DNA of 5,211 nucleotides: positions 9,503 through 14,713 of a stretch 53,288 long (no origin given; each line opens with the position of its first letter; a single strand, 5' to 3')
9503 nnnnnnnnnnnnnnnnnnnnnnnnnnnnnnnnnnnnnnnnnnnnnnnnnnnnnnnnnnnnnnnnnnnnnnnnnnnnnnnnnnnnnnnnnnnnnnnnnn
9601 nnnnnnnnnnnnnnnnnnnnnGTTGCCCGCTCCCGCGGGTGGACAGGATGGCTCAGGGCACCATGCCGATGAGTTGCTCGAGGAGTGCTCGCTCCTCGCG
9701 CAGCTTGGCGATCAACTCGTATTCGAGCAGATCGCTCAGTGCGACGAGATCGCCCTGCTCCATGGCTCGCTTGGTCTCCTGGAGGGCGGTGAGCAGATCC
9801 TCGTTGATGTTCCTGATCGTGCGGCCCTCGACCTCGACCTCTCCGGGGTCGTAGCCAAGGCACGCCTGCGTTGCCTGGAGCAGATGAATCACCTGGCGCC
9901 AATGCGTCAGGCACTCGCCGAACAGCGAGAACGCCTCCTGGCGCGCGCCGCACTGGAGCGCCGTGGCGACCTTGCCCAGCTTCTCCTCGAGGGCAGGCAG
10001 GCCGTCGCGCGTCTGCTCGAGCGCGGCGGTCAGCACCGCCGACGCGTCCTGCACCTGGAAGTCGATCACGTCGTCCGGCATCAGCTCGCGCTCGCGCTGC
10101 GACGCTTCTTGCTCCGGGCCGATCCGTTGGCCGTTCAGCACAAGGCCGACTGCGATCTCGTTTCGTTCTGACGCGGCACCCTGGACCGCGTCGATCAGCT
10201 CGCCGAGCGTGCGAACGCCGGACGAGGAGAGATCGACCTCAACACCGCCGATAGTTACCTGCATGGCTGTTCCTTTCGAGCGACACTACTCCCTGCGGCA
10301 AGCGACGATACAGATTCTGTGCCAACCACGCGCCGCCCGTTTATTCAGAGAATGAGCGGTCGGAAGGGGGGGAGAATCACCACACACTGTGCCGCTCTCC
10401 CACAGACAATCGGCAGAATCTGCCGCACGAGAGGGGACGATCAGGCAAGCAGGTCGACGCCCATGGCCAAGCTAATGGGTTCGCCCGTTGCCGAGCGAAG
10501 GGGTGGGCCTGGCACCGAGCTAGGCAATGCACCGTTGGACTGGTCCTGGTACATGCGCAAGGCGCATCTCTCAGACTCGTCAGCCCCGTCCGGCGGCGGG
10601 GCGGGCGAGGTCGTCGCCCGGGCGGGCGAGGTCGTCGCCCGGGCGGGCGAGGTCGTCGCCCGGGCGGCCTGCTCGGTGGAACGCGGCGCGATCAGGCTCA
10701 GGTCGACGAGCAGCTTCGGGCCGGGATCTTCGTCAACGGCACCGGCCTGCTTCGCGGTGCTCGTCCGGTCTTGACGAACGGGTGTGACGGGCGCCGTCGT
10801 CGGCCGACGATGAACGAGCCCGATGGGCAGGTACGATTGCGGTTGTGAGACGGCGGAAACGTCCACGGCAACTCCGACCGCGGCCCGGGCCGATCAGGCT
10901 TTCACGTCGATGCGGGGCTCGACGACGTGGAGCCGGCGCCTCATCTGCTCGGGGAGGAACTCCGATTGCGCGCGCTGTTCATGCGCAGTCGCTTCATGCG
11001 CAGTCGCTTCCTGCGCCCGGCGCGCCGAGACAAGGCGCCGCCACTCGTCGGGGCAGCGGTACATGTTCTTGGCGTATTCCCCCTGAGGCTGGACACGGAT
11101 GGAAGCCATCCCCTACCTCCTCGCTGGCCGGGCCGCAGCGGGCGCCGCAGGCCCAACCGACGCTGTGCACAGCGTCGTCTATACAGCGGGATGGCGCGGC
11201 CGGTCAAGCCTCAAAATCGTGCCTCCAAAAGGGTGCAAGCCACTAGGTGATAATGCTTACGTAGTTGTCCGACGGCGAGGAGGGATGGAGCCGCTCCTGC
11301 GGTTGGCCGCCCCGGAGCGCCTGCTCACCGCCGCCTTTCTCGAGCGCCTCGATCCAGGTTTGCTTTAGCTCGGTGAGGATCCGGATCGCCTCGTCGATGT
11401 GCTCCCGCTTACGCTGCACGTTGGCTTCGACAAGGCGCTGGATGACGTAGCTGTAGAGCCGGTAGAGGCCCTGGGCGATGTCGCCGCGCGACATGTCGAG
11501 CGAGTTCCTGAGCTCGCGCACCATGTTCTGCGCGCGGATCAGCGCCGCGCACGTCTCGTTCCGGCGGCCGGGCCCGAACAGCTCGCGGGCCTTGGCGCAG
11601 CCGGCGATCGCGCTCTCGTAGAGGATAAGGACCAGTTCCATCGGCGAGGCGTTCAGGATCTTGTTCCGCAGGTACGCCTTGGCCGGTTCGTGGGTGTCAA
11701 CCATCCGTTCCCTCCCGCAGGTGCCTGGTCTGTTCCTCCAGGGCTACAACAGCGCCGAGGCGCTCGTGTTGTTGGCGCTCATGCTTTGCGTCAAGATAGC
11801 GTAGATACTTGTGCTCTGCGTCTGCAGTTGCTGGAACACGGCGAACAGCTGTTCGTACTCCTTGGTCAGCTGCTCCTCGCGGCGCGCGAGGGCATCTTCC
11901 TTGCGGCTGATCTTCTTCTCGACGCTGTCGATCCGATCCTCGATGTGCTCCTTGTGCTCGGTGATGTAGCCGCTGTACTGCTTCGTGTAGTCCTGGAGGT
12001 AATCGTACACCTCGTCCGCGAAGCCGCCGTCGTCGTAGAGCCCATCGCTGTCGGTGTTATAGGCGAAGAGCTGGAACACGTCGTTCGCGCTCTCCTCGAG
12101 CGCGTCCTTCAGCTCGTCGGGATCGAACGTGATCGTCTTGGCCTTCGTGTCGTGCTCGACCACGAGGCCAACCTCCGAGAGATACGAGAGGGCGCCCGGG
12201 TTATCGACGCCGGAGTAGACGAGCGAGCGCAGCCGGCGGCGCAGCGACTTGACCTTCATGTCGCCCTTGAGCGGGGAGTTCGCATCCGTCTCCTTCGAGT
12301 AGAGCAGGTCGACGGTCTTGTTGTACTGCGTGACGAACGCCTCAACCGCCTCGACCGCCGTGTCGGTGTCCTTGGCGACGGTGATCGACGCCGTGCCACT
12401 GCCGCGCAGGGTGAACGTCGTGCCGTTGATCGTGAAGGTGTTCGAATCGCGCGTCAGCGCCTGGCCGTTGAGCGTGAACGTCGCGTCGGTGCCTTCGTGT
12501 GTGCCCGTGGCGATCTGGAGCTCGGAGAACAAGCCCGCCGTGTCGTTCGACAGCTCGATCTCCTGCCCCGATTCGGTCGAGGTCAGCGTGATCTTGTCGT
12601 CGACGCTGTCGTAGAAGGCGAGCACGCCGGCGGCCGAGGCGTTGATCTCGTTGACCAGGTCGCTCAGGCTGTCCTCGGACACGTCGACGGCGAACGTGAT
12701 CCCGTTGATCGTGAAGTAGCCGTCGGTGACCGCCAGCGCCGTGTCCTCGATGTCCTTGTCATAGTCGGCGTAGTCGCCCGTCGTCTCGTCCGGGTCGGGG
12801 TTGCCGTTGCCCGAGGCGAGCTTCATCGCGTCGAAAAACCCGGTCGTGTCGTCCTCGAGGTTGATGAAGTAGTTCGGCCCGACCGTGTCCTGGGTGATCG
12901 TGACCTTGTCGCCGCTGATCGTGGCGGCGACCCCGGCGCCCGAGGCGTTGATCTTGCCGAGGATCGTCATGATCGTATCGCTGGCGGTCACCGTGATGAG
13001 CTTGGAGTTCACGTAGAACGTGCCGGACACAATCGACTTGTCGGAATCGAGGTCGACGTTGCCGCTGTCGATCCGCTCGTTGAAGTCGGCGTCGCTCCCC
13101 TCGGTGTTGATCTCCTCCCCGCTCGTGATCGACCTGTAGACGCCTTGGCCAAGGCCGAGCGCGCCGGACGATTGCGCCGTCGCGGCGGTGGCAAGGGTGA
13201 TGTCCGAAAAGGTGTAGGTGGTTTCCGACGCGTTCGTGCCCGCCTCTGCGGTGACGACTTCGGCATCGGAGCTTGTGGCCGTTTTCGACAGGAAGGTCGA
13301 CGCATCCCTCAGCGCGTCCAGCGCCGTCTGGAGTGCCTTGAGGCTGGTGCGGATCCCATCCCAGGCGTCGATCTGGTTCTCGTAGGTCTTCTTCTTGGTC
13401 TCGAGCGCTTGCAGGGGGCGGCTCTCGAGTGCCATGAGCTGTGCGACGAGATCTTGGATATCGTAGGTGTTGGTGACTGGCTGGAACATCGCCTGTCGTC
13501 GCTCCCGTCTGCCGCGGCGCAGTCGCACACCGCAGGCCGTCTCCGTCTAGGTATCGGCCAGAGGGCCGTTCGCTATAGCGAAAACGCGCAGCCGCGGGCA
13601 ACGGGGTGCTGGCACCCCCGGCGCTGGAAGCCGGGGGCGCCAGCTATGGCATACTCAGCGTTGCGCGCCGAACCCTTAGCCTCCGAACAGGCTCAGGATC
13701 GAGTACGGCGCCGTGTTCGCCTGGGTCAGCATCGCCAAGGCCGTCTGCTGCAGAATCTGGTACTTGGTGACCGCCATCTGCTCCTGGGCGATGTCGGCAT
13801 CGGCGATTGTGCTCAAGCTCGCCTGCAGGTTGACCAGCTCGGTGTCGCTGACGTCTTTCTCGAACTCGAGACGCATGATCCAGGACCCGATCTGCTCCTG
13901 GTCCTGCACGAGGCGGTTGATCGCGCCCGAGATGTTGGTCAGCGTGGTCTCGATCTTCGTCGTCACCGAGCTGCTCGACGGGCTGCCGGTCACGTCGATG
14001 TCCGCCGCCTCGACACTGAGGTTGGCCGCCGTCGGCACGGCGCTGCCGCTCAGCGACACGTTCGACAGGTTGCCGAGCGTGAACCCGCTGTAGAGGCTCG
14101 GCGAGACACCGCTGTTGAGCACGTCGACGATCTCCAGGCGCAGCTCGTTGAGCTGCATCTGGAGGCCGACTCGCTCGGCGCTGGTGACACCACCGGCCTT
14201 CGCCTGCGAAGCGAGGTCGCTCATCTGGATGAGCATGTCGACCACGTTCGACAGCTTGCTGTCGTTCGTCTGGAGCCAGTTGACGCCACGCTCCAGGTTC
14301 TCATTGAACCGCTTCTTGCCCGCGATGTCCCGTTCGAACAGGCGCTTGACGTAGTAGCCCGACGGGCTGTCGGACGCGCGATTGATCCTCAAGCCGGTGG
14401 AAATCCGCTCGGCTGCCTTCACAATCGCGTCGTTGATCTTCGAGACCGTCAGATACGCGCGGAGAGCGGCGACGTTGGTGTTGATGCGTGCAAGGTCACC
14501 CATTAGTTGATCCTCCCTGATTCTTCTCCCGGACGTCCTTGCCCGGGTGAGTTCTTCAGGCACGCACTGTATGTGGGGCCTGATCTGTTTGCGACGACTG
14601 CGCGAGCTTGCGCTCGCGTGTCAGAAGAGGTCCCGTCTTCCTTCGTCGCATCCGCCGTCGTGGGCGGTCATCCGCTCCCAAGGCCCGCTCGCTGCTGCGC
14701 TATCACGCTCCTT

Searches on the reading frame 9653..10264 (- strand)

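Call 10: search_protein_families(library=pfam, proteins=[window:9653-10264:-], max_evalue=0.001)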
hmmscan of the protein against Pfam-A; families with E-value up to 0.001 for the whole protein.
window:9653-10264:- (203 aa): 0 families

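Call 15: search_protein_families(library=ncbifam, proteins=[window:9653-10264:-], max_evalue=0.01)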
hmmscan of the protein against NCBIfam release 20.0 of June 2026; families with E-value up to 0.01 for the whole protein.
window:9653-10264:- (203 aa): 0 families

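Call 68: search_protein_families(library=pfam, proteins=[window:9653-10264:-], max_evalue=5)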
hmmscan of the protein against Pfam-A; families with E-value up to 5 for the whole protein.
window:9653-10264:- (203 aa): 1 family
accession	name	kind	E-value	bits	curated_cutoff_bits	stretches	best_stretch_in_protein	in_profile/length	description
PF16550.10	RPN13_C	-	0.14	12.7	39.3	1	157-203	3-48/112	UCH-binding domain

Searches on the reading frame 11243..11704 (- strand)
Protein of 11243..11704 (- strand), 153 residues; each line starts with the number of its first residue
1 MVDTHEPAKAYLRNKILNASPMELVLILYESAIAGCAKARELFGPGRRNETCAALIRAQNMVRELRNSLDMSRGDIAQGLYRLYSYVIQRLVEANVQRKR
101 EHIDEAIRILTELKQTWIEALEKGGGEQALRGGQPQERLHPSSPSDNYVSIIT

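Call 10: search_protein_families(library=pfam, proteins=[window:11243-11704:-], max_evalue=0.001)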
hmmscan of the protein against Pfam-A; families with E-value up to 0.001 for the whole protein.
window:11243-11704:- (153 aa): 2 families
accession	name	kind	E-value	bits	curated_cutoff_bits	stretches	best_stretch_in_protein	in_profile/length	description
PF02561.19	FliS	-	3.5e-32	111.5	26.7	1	9-120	2-114/115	Flagellar protein FliS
PF25515.1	Arm_PDR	-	0.00027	21.5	27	1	31-113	48-128/145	Plastid division regulator ARM repeat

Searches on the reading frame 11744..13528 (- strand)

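Call 10: search_protein_families(library=pfam, proteins=[window:11744-13528:-], max_evalue=0.001)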
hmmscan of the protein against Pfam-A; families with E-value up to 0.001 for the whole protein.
window:11744-13528:- (594 aa): 3 families
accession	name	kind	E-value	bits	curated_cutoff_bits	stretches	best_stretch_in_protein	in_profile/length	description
PF07195.17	FliD_C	-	1.7e-39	136.1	25.4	1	346-569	1-235/236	Flagellar hook-associated protein 2 C-terminus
PF02465.23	FliD_N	-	1.2e-22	80.8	24.8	1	22-115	3-96/97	Flagellar hook-associated protein 2 N-terminus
PF12072.13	RNase_Y_N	-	0.00084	19.3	32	0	527-581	81-135/201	RNase Y N-terminal region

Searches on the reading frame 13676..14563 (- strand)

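Call 10: search_protein_families(library=pfam, proteins=[window:13676-14563:-], max_evalue=0.001)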
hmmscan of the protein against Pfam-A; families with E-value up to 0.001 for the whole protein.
window:13676-14563:- (295 aa): 2 families
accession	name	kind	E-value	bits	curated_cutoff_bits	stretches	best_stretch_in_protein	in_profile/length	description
PF00669.25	Flagellin_N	-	1.2e-20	74.4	26.6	1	27-150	1-124/139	Bacterial flagellin N-terminal helical region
PF00700.27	Flagellin_C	-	9.4e-15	55.2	23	1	208-293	1-86/86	Bacterial flagellin C-terminal helical region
